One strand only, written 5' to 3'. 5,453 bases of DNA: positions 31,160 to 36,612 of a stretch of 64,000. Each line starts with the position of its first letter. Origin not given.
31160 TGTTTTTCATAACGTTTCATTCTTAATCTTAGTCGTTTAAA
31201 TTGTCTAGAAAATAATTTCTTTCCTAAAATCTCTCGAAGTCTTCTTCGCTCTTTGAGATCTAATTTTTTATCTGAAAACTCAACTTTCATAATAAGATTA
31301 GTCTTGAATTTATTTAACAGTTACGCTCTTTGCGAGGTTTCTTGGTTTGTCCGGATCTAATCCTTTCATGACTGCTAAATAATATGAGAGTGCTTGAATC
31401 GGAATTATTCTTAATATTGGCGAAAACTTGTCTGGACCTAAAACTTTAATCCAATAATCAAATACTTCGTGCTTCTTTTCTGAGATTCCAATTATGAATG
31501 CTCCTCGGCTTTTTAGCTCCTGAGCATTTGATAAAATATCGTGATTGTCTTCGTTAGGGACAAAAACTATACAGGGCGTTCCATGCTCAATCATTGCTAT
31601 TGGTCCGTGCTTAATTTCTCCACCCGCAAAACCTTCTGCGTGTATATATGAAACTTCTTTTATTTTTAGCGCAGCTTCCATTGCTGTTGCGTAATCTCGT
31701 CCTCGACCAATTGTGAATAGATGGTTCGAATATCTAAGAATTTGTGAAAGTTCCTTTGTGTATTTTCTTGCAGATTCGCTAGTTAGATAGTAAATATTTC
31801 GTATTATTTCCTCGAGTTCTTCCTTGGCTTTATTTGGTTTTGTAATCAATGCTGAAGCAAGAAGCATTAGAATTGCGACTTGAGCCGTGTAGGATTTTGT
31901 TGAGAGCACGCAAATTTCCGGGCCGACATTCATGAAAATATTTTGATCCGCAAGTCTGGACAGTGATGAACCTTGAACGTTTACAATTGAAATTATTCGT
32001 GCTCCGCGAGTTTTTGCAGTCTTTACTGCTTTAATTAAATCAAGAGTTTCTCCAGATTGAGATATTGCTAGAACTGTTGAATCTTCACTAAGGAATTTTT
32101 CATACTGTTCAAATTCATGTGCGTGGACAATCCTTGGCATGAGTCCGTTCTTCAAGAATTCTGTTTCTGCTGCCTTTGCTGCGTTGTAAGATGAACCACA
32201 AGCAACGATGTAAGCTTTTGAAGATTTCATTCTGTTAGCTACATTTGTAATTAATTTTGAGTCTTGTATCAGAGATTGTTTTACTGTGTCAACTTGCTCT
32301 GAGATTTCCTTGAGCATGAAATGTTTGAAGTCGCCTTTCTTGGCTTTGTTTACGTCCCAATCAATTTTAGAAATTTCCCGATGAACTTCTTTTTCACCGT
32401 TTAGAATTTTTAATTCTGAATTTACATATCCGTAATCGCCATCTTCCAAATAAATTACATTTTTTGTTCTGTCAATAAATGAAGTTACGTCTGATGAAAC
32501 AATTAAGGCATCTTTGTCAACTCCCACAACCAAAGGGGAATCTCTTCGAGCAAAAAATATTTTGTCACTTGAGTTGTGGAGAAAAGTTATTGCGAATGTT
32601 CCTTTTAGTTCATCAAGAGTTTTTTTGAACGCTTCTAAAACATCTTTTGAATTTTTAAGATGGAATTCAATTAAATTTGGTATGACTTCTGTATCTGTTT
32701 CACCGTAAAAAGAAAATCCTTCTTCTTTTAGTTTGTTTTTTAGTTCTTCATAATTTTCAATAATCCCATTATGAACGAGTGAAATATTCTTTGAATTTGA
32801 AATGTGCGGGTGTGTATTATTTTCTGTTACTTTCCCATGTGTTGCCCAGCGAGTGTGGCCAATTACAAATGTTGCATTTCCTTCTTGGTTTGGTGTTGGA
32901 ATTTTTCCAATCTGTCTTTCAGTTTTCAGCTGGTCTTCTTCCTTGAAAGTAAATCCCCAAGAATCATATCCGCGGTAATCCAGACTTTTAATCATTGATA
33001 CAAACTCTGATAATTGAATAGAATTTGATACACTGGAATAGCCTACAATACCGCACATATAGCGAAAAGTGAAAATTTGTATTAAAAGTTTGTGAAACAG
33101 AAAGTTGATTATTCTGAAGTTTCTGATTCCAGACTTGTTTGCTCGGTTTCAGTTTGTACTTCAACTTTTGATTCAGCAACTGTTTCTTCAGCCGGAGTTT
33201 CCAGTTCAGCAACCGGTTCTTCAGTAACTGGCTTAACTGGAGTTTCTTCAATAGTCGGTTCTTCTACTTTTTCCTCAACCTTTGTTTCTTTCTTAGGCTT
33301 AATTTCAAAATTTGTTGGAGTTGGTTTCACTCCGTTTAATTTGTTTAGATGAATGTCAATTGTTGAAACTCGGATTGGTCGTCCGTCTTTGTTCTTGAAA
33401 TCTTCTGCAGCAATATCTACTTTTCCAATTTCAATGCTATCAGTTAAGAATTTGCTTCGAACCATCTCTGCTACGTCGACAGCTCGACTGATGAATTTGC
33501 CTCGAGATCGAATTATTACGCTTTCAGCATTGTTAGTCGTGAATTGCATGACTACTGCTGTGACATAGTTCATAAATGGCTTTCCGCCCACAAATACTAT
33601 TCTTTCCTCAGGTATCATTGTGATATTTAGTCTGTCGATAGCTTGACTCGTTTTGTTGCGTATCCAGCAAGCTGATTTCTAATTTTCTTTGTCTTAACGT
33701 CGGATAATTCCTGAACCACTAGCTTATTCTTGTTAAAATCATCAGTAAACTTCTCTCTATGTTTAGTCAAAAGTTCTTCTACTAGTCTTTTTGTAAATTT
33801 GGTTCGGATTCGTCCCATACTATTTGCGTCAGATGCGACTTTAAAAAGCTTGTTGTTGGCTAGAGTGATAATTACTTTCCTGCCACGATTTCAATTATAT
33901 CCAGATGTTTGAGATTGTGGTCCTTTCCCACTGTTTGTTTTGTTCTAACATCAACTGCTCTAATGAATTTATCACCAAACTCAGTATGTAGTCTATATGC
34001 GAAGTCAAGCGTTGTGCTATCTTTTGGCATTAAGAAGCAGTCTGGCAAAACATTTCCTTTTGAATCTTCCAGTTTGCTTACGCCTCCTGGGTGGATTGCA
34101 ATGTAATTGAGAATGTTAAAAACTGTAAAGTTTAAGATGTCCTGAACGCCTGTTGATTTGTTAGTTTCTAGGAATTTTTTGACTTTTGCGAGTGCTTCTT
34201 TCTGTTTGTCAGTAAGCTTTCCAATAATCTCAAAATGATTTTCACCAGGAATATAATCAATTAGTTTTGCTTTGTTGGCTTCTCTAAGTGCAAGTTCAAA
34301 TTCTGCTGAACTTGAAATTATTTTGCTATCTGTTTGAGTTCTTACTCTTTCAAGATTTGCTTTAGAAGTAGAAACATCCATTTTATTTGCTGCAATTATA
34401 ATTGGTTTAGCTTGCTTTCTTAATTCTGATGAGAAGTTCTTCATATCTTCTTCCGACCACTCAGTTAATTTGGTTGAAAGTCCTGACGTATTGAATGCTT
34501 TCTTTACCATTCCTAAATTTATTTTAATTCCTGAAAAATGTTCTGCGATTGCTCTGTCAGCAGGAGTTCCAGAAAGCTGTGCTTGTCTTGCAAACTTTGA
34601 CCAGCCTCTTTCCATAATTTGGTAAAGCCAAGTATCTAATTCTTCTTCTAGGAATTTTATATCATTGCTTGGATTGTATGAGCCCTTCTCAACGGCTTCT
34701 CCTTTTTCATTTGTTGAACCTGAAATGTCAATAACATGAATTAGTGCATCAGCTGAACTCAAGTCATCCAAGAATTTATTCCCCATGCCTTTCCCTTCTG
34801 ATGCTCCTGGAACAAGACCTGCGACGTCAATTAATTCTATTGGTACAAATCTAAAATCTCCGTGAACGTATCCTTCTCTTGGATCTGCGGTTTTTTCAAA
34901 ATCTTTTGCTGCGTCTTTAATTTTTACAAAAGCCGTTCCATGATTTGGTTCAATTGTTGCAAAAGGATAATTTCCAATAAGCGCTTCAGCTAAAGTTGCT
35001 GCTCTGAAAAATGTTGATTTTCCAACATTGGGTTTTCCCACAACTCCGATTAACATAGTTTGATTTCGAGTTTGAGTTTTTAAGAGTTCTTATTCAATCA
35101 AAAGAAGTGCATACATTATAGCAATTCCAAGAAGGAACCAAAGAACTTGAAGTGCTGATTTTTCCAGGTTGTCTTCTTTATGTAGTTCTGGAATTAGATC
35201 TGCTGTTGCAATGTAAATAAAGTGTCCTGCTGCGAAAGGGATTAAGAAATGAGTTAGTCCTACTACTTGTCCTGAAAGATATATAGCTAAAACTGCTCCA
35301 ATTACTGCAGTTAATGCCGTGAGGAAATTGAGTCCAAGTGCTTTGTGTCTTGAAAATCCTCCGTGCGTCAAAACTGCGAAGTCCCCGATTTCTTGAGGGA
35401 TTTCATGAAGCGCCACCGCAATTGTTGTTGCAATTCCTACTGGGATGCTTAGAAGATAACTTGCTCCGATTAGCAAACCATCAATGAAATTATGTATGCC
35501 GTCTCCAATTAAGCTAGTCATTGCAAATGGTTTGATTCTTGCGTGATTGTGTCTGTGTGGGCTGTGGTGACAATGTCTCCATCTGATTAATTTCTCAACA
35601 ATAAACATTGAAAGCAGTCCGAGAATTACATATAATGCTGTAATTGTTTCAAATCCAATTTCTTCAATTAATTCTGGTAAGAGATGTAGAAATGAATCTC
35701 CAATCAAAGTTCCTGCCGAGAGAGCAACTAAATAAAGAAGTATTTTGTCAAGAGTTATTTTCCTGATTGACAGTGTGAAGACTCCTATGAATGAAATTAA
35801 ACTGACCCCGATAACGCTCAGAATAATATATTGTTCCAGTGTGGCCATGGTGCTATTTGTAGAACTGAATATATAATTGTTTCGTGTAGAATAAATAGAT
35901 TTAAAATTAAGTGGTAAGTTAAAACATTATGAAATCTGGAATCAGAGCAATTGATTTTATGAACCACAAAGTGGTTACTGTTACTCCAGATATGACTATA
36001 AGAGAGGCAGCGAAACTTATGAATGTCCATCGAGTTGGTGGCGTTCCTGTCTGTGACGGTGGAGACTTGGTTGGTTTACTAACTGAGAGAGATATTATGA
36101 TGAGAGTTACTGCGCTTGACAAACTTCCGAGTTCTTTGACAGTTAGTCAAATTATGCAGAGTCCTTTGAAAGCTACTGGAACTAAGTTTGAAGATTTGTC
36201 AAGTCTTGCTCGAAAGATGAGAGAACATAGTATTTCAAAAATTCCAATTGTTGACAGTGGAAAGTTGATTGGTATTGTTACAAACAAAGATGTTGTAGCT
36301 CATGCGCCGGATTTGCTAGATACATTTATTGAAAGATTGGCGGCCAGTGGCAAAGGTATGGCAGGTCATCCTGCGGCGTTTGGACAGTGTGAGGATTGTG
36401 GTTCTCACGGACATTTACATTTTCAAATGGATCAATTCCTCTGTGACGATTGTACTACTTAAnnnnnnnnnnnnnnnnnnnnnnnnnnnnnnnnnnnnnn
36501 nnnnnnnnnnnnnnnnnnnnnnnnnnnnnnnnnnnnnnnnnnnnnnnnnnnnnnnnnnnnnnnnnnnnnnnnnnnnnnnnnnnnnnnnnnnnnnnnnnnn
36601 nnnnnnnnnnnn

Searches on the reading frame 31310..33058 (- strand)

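Call 87: search_protein_families(library=pfam, proteins=[window:31310-33058:-], max_evalue=0.001)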
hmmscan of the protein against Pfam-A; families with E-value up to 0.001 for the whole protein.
window:31310-33058:- (582 aa): 4 families
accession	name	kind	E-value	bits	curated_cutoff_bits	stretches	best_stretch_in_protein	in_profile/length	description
PF01380.27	SIS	-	2.5e-47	160.4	25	2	278-402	4-130/131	SIS domain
PF13522.11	GATase_6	-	3.8e-20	72.7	27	1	62-190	10-130/130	Glutamine amidotransferase domain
PF13537.11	GATase_7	-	1.8e-17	64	25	1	76-194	7-121/123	Glutamine amidotransferase domain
PF13230.11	GATase_4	-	4e-07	29.7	23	1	61-138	70-145/272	Glutamine amidotransferases class-II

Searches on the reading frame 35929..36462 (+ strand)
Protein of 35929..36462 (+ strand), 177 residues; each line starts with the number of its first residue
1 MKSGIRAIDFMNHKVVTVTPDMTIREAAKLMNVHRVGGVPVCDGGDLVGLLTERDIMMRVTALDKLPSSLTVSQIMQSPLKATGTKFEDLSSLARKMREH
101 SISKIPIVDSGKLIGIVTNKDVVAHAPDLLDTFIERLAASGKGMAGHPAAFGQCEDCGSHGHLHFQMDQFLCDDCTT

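Call 3: search_protein_families(library=pfam, proteins=[window:35929-36462:+], max_evalue=0.1)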
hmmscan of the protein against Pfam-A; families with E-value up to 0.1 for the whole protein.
window:35929-36462:+ (177 aa): 2 families
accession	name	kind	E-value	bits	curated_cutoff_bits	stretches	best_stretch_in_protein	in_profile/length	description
PF00571.33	CBS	-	9.9e-27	93.5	24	2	9-59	3-54/57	CBS domain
PF01590.32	GAF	-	0.009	17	22.4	0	87-118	74-106/133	GAF domain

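Call 4: search_protein_families(library=ncbifam, proteins=[window:35929-36462:+], max_evalue=0.1)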
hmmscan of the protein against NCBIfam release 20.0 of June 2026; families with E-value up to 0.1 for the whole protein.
window:35929-36462:+ (177 aa): 27 families (the best 25 are shown)
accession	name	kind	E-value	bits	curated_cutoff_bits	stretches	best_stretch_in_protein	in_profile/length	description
NF011447.0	PRK14869.2-3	equivalog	7e-14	51.3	522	2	5-61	68-124/540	putative manganese-dependent inorganic diphosphatase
TIGR01302.1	IMP_dehydrog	equivalog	5.8e-12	45.2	481.5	1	12-124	87-198/450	IMP dehydrogenase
NF041552.1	TF_PrdR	equivalog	2.4e-10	39.4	795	1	7-127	8-126/577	sigma-54 dependent transcriptional regulator PrdR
NF053603.1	HhpR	exception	8.8e-09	34.9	520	2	9-58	226-276/282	CBS domain-containing high hydrostatic pressure regulator HhpR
NF011449.0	PRK14869.2-5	equivalog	3e-08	33.1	411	1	8-66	70-128/451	putative manganese-dependent inorganic diphosphatase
NF011443.0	PRK14869.1-5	equivalog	3.3e-07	29.1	335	1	6-60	70-125/546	putative manganese-dependent inorganic diphosphatase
TIGR01137.1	cysta_beta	equivalog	3.4e-06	26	510.25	1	12-124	345-454/457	cystathionine beta-synthase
NF041569.1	A-tRNAntase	equivalog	3.5e-06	25.5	1440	1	7-123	311-423/880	A-adding tRNA nucleotidyltransferase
TIGR00400.1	mgtE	equivalog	5.6e-06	25.4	232.75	1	71-123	196-248/450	magnesium transporter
NF038279.1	TF_CBS_SpxR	exception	2.2e-05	23.4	600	1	9-87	253-331/427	CBS-HotDog domain-containing transcription factor SpxR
NF053704.1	TransRegCcpNBacil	equivalog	2.3e-05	23.9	260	1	9-118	79-194/208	transcriptional regulator CcpN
NF011442.0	PRK14869.1-4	equivalog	2.9e-05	22.7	400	1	11-57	76-123/543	putative manganese-dependent inorganic diphosphatase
TIGR01186.1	proV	subfamily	3.3e-05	23.2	326.6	1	10-123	247-354/363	betaine/proline/choline family ABC transporter ATP-binding protein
NF053863.1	DS11_antiphage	equivalog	3.4e-05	23.1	260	1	5-125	75-191/305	CBS domain-containing anti-phage protein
NF011440.0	PRK14869.1-2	equivalog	3.8e-05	22.5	746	1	9-62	71-125/541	putative manganese-dependent inorganic diphosphatase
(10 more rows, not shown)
